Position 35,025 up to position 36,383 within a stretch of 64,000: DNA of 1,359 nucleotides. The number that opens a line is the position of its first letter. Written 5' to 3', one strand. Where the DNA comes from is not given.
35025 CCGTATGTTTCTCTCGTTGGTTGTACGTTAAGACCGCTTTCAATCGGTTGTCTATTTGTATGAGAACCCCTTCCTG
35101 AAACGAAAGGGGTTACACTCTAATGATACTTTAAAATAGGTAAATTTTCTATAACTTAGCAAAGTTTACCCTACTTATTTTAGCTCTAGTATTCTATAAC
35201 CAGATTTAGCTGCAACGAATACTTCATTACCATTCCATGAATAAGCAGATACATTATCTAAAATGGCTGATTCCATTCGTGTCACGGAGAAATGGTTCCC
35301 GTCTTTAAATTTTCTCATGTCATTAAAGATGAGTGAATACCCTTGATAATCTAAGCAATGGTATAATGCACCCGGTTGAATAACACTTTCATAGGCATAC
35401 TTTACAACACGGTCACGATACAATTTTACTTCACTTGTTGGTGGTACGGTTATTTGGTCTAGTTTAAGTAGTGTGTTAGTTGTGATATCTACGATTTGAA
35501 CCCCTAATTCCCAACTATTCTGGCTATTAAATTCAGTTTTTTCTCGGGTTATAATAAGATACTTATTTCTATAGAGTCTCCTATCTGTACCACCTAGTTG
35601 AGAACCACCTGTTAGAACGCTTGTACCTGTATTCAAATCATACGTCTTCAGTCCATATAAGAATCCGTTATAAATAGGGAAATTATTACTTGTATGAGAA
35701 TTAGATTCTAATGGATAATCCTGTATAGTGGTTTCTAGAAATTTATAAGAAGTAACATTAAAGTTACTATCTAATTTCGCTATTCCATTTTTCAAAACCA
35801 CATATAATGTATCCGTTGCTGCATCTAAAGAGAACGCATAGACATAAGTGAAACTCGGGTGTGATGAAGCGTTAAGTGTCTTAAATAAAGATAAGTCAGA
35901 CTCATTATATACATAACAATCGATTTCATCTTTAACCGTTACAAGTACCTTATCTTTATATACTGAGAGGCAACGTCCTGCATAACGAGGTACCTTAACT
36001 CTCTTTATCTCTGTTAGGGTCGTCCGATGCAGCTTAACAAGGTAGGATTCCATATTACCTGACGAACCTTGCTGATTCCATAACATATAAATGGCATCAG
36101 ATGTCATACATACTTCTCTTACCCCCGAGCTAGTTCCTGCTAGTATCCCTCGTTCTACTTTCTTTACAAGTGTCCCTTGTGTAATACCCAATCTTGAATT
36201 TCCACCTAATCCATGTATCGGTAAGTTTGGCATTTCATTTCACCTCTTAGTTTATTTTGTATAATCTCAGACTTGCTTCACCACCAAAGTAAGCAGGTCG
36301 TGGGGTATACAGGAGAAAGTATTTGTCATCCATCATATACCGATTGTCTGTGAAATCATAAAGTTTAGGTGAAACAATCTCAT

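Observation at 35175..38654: Three tandem paralogous ~360-aa genes sharing an N-terminal MP.L..HGIG motif and near-identical RBS context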

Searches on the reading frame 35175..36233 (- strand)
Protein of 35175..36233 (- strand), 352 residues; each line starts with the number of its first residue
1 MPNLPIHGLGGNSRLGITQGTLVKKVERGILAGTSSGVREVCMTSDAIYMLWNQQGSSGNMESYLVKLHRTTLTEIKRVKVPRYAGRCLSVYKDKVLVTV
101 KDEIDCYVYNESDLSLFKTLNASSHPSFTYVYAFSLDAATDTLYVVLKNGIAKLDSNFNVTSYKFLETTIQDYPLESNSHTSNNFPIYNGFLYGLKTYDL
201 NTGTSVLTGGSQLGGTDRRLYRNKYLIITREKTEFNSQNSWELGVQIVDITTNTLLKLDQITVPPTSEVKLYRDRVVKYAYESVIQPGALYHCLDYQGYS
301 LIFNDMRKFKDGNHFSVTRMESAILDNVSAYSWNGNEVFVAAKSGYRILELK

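Call 3: search_protein_families(library=pfam, proteins=[window:35175-36233:-], max_evalue=1)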
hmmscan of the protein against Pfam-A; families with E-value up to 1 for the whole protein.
window:35175-36233:- (352 aa): 0 families

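Call 4: search_protein_families(library=phrogs, proteins=[window:35175-36233:-], max_evalue=0.01)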
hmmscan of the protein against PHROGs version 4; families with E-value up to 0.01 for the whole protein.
window:35175-36233:- (352 aa): 0 families

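Call 9: search_dna_similar(query=window:35175-36233:-, collection=phages, mode=protein, max_rows=40, max_evalue=0.001)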
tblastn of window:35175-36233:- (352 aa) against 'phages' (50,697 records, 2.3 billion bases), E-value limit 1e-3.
No match.

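Call 13: find_homologous_proteins(query=window:35175-36233:-, max_evalue=0.001)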
Query window:35175-36233:- (352 aa): 2 proteins with E <= 0.001 among 2338 candidates.
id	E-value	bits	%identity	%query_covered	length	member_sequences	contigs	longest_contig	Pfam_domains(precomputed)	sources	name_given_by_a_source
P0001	2.2e-233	791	100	100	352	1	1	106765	-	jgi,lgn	-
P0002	6.0e-167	573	71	100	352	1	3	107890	-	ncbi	-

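Call 14: find_encoding_contigs(protein=P0002, flank=10000, max_places=5)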
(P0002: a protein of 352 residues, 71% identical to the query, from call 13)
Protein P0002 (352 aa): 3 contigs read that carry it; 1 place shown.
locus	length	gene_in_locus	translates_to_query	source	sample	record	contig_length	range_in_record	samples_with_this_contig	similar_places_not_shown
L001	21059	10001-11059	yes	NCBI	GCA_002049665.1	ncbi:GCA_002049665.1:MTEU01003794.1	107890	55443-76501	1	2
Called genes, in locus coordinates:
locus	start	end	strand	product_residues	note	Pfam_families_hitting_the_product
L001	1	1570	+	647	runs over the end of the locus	-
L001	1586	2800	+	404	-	PF13385:Laminin_G_3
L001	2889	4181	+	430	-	PF13385:Laminin_G_3 (faint)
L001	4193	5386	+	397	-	-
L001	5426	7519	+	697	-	PF27308:XkdV_N (faint)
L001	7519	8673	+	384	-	-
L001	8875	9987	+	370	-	-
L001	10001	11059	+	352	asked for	-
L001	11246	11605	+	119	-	-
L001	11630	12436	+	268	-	PF01183:Glyco_hydro_25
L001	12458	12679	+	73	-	PF04688:Holin_SPP1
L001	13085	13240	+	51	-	-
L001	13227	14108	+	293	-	PF01145:Band_7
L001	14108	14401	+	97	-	-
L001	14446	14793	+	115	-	-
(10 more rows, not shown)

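Call 19: find_homologous_proteins(query=A1, max_evalue=0.01)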
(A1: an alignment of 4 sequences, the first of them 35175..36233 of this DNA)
Query A1 (4 sequences) (352 aa, profile of the alignment): 4 proteins with E <= 0.01 among 5943 candidates.
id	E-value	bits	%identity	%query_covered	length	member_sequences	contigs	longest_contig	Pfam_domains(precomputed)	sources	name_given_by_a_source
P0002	2.8e-182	624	71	100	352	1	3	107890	-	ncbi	-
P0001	2.0e-181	621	100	100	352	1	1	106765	-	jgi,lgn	-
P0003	2.1e-161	555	21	92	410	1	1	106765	-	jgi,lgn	-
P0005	1.8e-160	552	23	89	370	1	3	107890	-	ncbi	-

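Call 29: search_protein_representatives(alignment_id=A3)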
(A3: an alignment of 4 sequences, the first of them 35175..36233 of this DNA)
Query: 4 sequences, 352 profile positions. Proteins with E-value up to 0.001 (for the whole library): 3; up to 1e-10: 2; up to 1e-30: 2. The best 3 are listed.
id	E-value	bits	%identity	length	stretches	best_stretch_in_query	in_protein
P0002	9.0e-183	623.6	-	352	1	1-352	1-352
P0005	5.6e-161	551.9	-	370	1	1-352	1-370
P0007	6.4e-06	41.9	-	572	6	97-130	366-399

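Call 31: search_protein_families(library=pfam, proteins=[P0007], max_evalue=0.1)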
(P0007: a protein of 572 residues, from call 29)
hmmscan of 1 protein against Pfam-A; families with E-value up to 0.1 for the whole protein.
P0007 (572 aa): 36 families (the best 25 are shown)
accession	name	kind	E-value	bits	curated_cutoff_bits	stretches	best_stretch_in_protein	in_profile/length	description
PF25174.1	Beta-prop_THOC3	-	1.6e-45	155.7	305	2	176-380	41-242/272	THOC3 beta-propeller domain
PF25173.1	Beta-prop_WDR3_1st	-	1e-41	143.1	154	2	174-337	22-183/184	WDR3 first beta-propeller domain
PF24814.1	WD40_Prp19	-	2.6e-40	138.7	320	2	281-465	21-207/281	Prp19 WD40 domain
PF00400.38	WD40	-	4.3e-40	134.9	27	6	301-337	3-39/39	WD domain, G-beta repeat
PF24817.1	WD40_WDHD1_1st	-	8.6e-39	133.9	109.9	4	374-469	67-162/291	WDHD1 first WD40 domain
PF23414.1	Beta-prop_EML_2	-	1e-35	123.8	90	3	282-403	13-134/266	Echinoderm microtubule-associated protein second beta-propeller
PF24807.1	WD40_CDC20-Fz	-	5e-34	118.4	200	2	205-351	29-177/292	CDC20/Fizzy WD40 domain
PF25175.1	Beta-prop_WDR5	-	1.1e-30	107.3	250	3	303-465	4-166/296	WDR5 beta-propeller domain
PF24796.1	WDR55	-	6.9e-21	75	200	2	309-502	7-205/296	WDR55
PF24782.2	WD40_MABP1-WDR62_2nd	-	7e-21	75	290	3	184-294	91-205/341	MABP1/WDR62 second WD40 domain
PF25172.1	Beta-prop_WDR3_2nd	-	8.6e-21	74.9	140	3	353-470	1-115/293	WDR3 second beta-propeller domain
PF24105.1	Beta-prop_CAF1B_HIR1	-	3.8e-19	69.4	80.5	2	299-386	120-207/383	CAF1B/HIR1 beta-propeller domain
PF25168.1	Beta-prop_WDR36-Utp21_2nd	-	1e-17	64.9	84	2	181-336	157-309/335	WDR36/Utp21 second beta-propeller domain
PF23381.1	Beta-prop_IFT122_1st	-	5.5e-17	62.1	28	4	320-414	24-113/350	IFT122 first beta-propeller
PF25047.1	Beta-prop_TEP1_2nd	-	4.2e-13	49.5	89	1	382-521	79-219/255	TEP-1 second beta-propeller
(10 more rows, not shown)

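Call 32: predict_structure(alignment_id=A3)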
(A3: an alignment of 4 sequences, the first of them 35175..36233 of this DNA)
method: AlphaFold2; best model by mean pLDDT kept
length: 352 residues; sequences in the alignment: 4
mean_pLDDT: 63.0   pTM: 0.69
mean pLDDT of the five models: 63.0, 63.0, 61.8, 59.8, 58.9
residues with pLDDT >= 90: 47; 70-90: 121; 50-70: 65; < 50: 119
segments of 3 or more residues with pLDDT < 50: 1-21, 170-172, 174-181, 209-215, 232-242, 258-326
pLDDT, mean of each block of 10 residues (from residue 1): 25 28 72 64 86 82 91 93 76 88 86 93 68 84 85 90 74 43 72 81 71 53 67 43 62 61 30 26 26 34 32 32 46 68 74 58
secondary structure, 60 per line:
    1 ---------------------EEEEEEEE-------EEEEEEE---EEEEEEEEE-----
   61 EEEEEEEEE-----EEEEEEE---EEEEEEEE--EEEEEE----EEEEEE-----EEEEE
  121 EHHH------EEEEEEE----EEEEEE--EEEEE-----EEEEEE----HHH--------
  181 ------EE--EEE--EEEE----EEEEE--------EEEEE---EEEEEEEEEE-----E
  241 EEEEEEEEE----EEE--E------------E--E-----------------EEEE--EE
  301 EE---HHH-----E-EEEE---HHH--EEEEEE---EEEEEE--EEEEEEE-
elements in order: E22-29 E37-43 E47-55 E61-69 E75-81 E85-92 E95-100 E105-110 E116-121 E131-137 E142-147 E150-154 E160-165 E191-193 E196-199 E204-208 E217-221 E225-234 E240-249 E254-256 E293-296 E299-302 E316-319 E328-333 E337-342 E345-351

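Call 36: search_solved_structures(query=A3, max_evalue=10)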
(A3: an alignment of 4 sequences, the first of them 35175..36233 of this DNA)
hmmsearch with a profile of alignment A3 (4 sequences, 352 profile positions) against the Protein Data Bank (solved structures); distinct sequences matched with E-value up to 10: 0.

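Call 47: fold_search(model_id=the predicted structure, library=viral)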
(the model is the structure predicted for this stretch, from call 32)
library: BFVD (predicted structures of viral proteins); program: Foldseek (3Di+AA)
matches with E <= 10: 773; with E <= 0.001: 92
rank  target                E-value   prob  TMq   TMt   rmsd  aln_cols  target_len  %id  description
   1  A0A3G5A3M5            3.9e-08  1.00  0.53  0.46   8.6       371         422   10  F-box domain-containing protein [Harvfovirus sp.]
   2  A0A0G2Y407            5.5e-08  1.00  0.41  0.31   6.6       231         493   13  WD40 family protein [Acanthamoeba polyphaga mimivirus Kroon]
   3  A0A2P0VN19            7.7e-08  1.00  0.47  0.22  15.4       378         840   12  WD40 repeat-containing protein [Tetraselmis virus 1]
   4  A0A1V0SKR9            5.0e-07  1.00  0.53  0.15  16.1       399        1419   11  Collagen triple helix repeat motif-containing protein [Klosneuvirus KNV1]
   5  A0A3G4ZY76            6.4e-07  1.00  0.47  0.44   9.3       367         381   11  Uncharacterized protein [Faunusvirus sp.]
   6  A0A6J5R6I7            1.0e-06  1.00  0.53  0.24   8.2       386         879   13  Lactonase, 7-bladed beta propeller [uncultured Caudovirales phage]
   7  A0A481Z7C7            3.4e-06  1.00  0.56  0.42  12.7       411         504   11  FG-GAP repeat protein [Pithovirus LCPAC104]
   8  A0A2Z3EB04            5.3e-06  1.00  0.52  0.39   9.3       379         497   13  (no name in the UniProt tables at hand)
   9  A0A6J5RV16            5.3e-06  1.00  0.35  0.27  14.1       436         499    9  Bacteriophage P22, Gp10, DNA-stabilising [uncultured Caudovirales phage]
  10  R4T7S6                6.4e-06  1.00  0.46  0.40   9.8       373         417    9  Pyrrolo-quinoline quinone repeat domain-containing protein [Haloarcula californiae tailed virus 2]
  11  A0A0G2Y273            6.7e-06  1.00  0.38  0.28  10.4       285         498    7  BTB/POZ domain-containing protein [Acanthamoeba polyphaga mimivirus Kroon]
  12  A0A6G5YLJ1            9.9e-06  1.00  0.41  0.37  14.1       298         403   13  (no name in the UniProt tables at hand)
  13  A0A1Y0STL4            1.8e-05  1.00  0.38  0.29  10.2       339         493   13  Virion structural protein [Pseudomonas phage Phabio]
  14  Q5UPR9                2.1e-05  1.00  0.43  0.32   9.7       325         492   11  Putative BTB/POZ domain and WD-repeat protein R786 [Acanthamoeba polyphaga mimivirus]
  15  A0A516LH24            2.3e-05  1.00  0.36  0.27   9.0       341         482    9  (no name in the UniProt tables at hand)
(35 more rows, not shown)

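Call 68: find_encoding_contigs(protein=P0007, flank=8000, max_places=3)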
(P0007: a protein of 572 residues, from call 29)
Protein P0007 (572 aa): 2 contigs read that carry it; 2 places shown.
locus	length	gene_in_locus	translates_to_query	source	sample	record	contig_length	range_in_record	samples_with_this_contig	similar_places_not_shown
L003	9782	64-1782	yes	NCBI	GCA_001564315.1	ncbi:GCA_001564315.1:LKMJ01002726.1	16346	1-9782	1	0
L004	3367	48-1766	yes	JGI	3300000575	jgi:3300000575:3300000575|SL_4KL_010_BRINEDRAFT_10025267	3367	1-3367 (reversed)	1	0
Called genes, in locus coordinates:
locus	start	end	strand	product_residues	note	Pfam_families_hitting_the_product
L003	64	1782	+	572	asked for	PF23414:Beta-prop_EML_2, PF24814:WD40_Prp19, PF25168:Beta-prop_WDR36-Utp21_2nd, PF25173:Beta-prop_WDR3_1st, PF25174:Beta-prop_THOC3, PF25175:Beta-prop_WDR5, PF24807:WD40_CDC20-Fz, PF13570:Beta-prop_ACSF4, +34 more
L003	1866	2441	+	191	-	-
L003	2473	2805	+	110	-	-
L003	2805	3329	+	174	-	-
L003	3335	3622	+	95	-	PF04883:HK97-gp10_like (weak)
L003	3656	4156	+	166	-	-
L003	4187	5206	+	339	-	-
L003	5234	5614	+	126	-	-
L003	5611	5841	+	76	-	-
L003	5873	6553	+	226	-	-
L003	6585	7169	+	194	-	-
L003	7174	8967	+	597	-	-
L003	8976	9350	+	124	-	-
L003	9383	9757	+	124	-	-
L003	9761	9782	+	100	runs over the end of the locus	PF23831:DUF7201 (weak)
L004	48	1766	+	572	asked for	PF23414:Beta-prop_EML_2, PF24814:WD40_Prp19, PF25168:Beta-prop_WDR36-Utp21_2nd, PF25173:Beta-prop_WDR3_1st, PF25174:Beta-prop_THOC3, PF25175:Beta-prop_WDR5, PF24807:WD40_CDC20-Fz, PF13570:Beta-prop_ACSF4, +34 more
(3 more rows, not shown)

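Call 103: search_protein_families(library=padloc, proteins=[window:35175-36233:-], max_evalue=0.01)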
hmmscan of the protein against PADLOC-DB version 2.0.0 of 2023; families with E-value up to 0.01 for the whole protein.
window:35175-36233:- (352 aa): 0 families

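Call 104: search_protein_families(library=ncbifam, proteins=[window:35175-36233:-], max_evalue=0.01)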
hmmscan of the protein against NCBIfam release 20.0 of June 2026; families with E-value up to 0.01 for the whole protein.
window:35175-36233:- (352 aa): 0 families
